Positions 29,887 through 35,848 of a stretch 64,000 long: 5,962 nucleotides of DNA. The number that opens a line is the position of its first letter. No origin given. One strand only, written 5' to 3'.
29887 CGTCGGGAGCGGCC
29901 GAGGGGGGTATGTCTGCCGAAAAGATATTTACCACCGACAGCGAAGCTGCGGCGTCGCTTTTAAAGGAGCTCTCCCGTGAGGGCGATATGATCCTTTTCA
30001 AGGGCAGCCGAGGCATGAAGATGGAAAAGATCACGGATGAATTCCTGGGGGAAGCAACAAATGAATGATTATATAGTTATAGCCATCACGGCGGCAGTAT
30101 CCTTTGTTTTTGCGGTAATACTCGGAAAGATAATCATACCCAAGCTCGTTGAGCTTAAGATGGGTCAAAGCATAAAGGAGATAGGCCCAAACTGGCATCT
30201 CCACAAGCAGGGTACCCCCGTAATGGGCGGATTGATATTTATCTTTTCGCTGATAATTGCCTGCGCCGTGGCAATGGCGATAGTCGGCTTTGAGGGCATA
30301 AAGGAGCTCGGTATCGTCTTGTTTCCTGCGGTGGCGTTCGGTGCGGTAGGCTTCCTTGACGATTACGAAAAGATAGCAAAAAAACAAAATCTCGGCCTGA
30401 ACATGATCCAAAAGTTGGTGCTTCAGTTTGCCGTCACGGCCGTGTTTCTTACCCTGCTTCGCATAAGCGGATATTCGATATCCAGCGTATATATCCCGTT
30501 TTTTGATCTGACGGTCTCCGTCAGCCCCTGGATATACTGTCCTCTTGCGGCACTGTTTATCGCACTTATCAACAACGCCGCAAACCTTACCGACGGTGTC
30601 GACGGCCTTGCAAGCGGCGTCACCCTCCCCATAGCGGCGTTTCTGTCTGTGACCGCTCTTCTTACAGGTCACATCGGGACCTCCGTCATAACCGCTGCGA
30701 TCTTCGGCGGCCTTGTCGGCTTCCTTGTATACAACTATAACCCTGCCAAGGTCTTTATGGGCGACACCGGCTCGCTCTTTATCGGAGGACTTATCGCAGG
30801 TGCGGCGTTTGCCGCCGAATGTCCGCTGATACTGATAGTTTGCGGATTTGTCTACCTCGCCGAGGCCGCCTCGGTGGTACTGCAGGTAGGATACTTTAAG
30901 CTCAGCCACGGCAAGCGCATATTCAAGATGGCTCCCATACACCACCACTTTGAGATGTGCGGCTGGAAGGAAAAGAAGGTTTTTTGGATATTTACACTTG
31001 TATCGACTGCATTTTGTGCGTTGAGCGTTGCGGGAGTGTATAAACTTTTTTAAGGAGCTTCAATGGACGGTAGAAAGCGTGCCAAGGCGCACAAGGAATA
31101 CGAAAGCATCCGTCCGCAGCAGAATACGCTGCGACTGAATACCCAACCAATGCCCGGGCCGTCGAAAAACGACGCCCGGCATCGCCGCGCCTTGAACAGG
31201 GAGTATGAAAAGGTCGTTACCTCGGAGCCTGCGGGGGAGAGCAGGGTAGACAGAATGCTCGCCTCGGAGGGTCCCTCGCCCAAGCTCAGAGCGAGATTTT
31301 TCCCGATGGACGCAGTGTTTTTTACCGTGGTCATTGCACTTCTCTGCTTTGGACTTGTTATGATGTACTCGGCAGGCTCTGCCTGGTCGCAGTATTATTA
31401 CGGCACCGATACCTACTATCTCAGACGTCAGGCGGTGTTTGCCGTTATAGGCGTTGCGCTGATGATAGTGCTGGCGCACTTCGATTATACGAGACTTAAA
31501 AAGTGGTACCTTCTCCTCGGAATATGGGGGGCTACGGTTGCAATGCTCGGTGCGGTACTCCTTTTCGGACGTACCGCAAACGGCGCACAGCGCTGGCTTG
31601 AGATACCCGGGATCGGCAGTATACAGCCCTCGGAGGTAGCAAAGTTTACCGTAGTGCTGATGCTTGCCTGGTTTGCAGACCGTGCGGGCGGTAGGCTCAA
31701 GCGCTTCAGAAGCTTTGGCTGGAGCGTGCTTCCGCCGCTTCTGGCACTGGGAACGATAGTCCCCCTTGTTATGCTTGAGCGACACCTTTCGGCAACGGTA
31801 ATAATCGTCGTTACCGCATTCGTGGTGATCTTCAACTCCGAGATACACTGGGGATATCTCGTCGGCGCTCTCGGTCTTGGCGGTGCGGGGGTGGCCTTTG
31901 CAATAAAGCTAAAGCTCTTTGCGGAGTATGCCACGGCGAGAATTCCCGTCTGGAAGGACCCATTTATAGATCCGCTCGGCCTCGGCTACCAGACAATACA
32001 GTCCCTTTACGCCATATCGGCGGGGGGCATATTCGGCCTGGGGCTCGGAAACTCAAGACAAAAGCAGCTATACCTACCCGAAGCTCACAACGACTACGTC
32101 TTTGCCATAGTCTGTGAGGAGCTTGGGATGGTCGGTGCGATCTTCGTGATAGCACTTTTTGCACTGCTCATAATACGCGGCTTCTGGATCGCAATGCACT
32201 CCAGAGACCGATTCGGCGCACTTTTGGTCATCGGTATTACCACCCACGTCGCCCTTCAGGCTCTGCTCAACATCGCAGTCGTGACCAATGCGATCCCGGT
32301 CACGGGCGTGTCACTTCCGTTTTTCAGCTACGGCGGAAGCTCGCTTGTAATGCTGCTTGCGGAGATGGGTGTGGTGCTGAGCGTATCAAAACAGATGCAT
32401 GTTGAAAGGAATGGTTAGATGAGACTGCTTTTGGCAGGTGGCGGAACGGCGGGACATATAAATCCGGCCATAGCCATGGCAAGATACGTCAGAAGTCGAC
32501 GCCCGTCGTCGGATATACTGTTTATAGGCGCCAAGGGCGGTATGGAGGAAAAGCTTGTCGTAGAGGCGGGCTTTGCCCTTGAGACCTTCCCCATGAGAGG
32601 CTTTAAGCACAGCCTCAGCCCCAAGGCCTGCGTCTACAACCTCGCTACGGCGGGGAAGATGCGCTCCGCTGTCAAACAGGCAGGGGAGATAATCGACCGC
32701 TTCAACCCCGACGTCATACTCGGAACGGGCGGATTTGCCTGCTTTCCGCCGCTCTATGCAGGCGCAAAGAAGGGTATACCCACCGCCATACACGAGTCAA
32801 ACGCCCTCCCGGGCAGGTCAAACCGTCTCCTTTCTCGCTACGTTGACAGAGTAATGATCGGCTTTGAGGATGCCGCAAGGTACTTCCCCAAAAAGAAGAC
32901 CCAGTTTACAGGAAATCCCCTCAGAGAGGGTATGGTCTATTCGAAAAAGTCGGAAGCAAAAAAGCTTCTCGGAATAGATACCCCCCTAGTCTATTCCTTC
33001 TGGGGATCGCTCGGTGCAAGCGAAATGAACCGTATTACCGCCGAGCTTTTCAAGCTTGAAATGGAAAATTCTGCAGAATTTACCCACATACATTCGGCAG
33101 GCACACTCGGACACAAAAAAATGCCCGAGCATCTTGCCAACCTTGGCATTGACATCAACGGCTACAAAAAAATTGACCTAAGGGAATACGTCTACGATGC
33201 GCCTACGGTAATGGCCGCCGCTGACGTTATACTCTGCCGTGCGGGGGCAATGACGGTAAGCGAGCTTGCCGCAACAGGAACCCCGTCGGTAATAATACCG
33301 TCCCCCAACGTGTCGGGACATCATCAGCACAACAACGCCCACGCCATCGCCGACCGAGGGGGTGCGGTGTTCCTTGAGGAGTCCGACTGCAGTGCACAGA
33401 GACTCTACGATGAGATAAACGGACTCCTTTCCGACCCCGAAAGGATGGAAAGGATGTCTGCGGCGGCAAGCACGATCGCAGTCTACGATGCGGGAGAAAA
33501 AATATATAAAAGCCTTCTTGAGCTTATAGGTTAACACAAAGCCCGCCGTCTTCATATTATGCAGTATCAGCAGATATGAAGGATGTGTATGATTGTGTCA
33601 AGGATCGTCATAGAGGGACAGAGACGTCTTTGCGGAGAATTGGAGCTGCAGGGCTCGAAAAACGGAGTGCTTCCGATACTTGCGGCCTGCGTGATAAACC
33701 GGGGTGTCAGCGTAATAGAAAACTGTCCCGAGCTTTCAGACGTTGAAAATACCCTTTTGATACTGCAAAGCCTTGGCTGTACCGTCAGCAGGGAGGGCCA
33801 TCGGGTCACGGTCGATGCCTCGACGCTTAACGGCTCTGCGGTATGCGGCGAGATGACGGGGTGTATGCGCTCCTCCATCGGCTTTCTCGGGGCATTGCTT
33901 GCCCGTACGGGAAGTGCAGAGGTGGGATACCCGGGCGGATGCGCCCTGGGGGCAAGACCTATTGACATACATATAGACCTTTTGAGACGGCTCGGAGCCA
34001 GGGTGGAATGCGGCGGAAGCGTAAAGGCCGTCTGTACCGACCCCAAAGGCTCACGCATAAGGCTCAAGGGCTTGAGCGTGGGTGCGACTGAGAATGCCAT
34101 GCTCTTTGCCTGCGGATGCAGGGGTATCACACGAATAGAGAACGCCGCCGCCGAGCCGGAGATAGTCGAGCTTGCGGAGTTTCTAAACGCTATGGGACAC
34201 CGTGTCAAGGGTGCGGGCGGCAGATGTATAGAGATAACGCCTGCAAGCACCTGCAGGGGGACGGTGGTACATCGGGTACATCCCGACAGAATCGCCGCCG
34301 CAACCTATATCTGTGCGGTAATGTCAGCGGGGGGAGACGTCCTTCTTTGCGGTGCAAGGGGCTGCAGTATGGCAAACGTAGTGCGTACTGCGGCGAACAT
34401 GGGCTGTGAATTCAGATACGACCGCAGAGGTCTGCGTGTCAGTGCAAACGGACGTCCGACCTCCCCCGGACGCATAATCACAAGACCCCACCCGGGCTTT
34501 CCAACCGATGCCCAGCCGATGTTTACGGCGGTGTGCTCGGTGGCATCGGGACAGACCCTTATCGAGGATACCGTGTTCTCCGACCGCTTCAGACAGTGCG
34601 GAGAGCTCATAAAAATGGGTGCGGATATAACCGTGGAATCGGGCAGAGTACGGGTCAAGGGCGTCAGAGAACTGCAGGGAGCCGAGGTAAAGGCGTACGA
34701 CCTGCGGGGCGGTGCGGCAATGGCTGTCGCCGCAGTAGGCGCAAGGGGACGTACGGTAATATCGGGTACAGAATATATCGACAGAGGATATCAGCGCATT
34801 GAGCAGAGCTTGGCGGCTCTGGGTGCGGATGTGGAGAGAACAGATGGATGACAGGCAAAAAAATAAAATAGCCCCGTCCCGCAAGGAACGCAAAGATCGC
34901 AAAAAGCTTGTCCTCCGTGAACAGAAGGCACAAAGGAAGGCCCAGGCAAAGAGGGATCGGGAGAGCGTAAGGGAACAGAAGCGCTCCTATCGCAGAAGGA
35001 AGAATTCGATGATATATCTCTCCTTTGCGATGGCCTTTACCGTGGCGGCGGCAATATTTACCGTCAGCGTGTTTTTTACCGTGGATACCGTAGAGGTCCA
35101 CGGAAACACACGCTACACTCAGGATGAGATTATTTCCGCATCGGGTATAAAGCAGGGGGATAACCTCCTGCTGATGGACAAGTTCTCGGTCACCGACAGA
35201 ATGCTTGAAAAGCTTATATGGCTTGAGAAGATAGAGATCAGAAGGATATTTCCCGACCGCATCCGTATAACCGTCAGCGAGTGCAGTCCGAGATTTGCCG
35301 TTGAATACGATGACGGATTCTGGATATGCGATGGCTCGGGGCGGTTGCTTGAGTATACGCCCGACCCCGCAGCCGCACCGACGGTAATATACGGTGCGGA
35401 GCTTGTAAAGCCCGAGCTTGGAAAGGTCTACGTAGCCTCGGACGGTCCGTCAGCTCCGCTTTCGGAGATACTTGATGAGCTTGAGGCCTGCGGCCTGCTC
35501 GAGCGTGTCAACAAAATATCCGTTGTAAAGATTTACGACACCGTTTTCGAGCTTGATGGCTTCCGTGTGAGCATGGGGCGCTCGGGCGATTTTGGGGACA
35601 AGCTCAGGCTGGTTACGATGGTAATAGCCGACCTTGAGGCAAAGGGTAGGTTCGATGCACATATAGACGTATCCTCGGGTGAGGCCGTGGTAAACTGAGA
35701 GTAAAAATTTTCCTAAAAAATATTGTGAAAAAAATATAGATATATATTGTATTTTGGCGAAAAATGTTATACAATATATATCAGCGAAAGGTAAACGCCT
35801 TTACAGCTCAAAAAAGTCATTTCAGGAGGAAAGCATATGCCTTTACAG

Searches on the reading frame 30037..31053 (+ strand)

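Call 8: search_protein_families(library=pfam, proteins=[window:30037-31053:+])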
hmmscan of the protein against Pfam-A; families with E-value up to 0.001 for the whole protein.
window:30037-31053:+ (338 aa): 1 family
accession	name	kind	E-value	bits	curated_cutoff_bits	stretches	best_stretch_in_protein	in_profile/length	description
PF00953.26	Glycos_transf_4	-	4.3e-37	128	27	1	93-258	3-157/160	Glycosyl transferase family 4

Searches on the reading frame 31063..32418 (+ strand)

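Call 8: search_protein_families(library=pfam, proteins=[window:31063-32418:+])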
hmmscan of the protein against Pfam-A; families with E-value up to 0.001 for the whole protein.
window:31063-32418:+ (451 aa): 1 family
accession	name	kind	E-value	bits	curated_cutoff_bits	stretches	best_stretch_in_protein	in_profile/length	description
PF01098.24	FTSW_RODA_SPOVE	-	5.4e-96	322.1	26.4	1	85-444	3-353/356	Cell cycle protein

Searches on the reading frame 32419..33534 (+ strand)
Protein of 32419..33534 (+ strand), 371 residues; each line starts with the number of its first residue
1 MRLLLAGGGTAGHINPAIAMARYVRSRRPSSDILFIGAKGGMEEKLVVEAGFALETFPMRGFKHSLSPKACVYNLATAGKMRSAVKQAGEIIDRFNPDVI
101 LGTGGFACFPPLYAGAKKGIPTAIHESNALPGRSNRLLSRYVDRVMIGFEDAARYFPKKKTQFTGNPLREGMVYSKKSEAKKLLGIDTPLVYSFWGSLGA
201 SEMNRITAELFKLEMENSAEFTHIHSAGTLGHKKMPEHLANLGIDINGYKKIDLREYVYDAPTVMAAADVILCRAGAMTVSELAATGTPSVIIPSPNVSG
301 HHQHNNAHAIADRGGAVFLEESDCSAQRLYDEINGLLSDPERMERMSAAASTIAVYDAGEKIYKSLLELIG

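Call 8: search_protein_families(library=pfam, proteins=[window:32419-33534:+])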
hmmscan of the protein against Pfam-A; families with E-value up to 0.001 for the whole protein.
window:32419-33534:+ (371 aa): 2 families
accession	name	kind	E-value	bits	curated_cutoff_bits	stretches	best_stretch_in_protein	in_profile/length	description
PF03033.26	Glyco_transf_28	-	1.9e-30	106.2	26.2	1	4-147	2-139/139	Glycosyltransferase family 28 N-terminal domain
PF04101.22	Glyco_tran_28_C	-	1.5e-26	93.8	22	1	195-358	6-162/166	Glycosyltransferase family 28 C-terminal domain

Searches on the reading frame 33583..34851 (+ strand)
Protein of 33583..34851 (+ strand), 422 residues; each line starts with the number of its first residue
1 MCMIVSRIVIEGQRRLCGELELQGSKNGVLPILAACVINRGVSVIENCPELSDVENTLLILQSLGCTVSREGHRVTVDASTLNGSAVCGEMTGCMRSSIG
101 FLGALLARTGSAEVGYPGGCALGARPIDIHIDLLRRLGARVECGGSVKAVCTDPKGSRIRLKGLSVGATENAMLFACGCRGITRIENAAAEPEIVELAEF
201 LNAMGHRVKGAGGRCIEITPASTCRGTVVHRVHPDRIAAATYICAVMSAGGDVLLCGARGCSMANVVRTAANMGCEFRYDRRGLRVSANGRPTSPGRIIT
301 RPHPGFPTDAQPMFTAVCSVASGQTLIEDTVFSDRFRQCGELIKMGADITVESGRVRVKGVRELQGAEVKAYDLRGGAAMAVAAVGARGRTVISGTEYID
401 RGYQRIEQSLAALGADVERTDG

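Call 8: search_protein_families(library=pfam, proteins=[window:33583-34851:+])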
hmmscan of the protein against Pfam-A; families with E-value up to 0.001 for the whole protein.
window:33583-34851:+ (422 aa): 1 family
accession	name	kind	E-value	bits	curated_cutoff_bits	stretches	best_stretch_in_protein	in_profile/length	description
PF00275.25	EPSP_synthase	-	1.8e-68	231.6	22.8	1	11-410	2-417/417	EPSP synthase (3-phosphoshikimate 1-carboxyvinyltransferase)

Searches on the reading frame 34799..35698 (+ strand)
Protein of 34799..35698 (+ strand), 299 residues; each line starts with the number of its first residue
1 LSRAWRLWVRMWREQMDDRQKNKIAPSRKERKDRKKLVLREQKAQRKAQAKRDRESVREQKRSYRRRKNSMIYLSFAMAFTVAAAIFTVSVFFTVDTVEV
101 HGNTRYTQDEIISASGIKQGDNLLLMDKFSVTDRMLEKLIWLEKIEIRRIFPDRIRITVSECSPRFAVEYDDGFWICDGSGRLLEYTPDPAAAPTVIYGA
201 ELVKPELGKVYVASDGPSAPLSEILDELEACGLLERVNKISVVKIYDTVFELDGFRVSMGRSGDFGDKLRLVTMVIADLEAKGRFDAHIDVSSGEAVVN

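Call 8: search_protein_families(library=pfam, proteins=[window:34799-35698:+])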
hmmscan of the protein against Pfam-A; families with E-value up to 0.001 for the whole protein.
window:34799-35698:+ (299 aa): 1 family
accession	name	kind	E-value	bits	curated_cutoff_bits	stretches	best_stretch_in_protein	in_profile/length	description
PF08478.15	POTRA_1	-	8.2e-16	58.5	23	1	93-161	1-68/69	POTRA domain, FtsQ-type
